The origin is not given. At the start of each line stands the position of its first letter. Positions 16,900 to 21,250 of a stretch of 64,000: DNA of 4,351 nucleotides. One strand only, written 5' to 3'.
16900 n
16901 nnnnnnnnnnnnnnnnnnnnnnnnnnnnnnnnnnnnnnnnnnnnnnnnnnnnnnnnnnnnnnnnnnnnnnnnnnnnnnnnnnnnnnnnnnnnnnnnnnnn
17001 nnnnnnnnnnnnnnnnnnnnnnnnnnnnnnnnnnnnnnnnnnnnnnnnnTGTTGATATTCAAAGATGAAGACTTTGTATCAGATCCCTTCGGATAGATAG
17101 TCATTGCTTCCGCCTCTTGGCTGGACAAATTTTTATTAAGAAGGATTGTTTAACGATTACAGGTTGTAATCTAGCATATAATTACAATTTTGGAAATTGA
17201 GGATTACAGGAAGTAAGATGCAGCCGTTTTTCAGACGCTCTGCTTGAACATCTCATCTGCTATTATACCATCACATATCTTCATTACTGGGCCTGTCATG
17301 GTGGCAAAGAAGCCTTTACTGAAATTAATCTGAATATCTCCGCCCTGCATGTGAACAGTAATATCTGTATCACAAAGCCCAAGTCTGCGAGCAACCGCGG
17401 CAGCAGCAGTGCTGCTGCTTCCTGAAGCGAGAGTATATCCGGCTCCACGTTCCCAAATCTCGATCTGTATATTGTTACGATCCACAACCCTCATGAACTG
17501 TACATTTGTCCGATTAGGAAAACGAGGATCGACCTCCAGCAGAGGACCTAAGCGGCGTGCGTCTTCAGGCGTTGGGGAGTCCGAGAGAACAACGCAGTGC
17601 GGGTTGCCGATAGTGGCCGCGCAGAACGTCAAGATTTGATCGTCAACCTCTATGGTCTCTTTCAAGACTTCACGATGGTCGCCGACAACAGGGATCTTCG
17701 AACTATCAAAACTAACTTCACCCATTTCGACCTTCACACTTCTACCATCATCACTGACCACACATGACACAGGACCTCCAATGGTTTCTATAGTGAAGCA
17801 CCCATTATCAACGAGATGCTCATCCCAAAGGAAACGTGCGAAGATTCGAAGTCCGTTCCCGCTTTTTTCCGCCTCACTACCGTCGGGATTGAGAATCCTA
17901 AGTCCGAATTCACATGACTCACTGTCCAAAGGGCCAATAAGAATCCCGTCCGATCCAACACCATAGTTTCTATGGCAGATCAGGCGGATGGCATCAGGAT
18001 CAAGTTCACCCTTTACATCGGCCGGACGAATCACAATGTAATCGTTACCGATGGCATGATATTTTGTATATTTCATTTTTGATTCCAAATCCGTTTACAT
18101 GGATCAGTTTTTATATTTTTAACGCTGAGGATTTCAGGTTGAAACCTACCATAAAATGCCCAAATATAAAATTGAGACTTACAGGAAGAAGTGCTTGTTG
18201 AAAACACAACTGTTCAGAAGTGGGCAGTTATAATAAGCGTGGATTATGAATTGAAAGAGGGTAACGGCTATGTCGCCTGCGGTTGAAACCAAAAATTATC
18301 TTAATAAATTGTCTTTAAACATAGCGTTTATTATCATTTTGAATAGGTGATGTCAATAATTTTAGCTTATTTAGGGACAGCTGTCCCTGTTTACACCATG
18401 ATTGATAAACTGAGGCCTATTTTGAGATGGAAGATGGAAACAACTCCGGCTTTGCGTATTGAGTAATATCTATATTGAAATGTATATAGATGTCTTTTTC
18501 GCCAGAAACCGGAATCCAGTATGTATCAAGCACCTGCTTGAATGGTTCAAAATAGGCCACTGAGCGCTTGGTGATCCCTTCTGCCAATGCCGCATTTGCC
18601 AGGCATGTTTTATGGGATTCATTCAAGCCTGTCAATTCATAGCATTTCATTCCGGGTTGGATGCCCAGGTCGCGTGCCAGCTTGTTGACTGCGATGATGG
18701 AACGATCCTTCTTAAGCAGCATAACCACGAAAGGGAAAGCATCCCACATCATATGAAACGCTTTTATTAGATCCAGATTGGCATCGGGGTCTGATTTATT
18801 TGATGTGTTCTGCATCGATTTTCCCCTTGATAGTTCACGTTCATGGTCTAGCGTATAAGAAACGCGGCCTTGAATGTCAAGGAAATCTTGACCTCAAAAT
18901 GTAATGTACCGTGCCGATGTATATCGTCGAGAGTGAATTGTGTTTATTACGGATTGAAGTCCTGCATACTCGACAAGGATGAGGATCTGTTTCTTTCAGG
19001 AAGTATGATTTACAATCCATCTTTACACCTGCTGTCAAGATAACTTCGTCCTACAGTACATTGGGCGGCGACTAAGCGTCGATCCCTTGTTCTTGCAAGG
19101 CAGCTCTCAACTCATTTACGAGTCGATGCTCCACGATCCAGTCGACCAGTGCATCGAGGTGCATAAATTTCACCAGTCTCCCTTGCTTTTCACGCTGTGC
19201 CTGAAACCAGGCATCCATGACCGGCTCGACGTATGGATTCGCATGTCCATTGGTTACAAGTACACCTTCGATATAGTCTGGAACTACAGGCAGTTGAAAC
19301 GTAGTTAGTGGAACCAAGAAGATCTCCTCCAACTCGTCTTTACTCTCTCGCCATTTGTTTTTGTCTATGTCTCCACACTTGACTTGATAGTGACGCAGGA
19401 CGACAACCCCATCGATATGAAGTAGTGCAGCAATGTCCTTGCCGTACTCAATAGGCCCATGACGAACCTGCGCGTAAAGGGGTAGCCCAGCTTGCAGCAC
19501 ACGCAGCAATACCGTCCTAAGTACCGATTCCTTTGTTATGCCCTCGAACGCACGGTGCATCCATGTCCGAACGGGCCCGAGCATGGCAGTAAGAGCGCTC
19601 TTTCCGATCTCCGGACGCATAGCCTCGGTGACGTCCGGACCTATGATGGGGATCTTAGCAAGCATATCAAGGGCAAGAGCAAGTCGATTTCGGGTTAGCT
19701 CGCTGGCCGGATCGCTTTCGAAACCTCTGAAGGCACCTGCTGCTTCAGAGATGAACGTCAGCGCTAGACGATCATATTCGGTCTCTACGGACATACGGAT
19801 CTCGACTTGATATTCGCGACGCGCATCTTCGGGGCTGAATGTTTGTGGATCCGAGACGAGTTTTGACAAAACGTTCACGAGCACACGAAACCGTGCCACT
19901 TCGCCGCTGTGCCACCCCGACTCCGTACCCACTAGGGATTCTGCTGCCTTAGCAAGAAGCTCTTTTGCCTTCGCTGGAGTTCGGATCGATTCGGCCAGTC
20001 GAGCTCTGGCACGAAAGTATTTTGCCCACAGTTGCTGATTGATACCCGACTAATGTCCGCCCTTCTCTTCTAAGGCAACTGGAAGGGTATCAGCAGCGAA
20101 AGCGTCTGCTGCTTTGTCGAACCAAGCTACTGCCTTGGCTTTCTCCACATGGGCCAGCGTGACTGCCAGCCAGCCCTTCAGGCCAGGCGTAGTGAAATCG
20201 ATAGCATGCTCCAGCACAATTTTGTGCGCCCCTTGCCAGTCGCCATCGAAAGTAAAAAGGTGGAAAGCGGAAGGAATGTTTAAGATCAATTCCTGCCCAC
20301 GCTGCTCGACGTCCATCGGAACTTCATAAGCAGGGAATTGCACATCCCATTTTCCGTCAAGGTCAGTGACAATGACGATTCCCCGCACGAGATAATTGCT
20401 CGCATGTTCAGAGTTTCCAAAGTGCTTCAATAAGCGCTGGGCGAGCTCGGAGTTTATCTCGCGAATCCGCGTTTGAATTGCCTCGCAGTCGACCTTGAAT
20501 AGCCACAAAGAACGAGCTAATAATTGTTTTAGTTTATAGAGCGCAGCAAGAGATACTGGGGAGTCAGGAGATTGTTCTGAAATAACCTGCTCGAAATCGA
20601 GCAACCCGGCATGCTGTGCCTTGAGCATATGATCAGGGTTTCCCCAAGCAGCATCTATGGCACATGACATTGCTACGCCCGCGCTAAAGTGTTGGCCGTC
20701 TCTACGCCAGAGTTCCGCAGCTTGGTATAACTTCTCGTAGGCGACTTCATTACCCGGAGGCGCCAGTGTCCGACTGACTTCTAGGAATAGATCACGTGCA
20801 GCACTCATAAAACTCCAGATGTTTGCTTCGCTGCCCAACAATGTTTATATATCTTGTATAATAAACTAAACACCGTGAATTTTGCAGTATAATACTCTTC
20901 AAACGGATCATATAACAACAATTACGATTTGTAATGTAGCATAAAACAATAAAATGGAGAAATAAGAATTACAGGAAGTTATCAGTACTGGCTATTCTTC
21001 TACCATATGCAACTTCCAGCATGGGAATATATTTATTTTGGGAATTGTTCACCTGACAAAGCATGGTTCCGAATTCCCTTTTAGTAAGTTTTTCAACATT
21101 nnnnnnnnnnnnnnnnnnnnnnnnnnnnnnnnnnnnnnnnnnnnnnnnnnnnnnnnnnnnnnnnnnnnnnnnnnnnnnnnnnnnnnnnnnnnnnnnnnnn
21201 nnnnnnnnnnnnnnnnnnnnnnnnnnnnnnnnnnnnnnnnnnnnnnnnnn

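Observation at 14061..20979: A 63-70-bp repeat family (F1) recurs just after successive cargo genes, giving a cassette-like array with no recognisable recombinase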

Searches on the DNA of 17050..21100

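Call 36: search_rna_families(source=window, start=17050, end=21100, threshold=evalue, max_evalue=5)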
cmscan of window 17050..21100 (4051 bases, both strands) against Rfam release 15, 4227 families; matches with E-value up to 5: 1.
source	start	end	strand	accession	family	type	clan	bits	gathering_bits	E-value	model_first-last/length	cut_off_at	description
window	18227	18257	+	RF01319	CRISPR-DR6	Gene; CRISPR;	-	17.9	39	4.9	1-30/30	no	CRISPR RNA direct repeat element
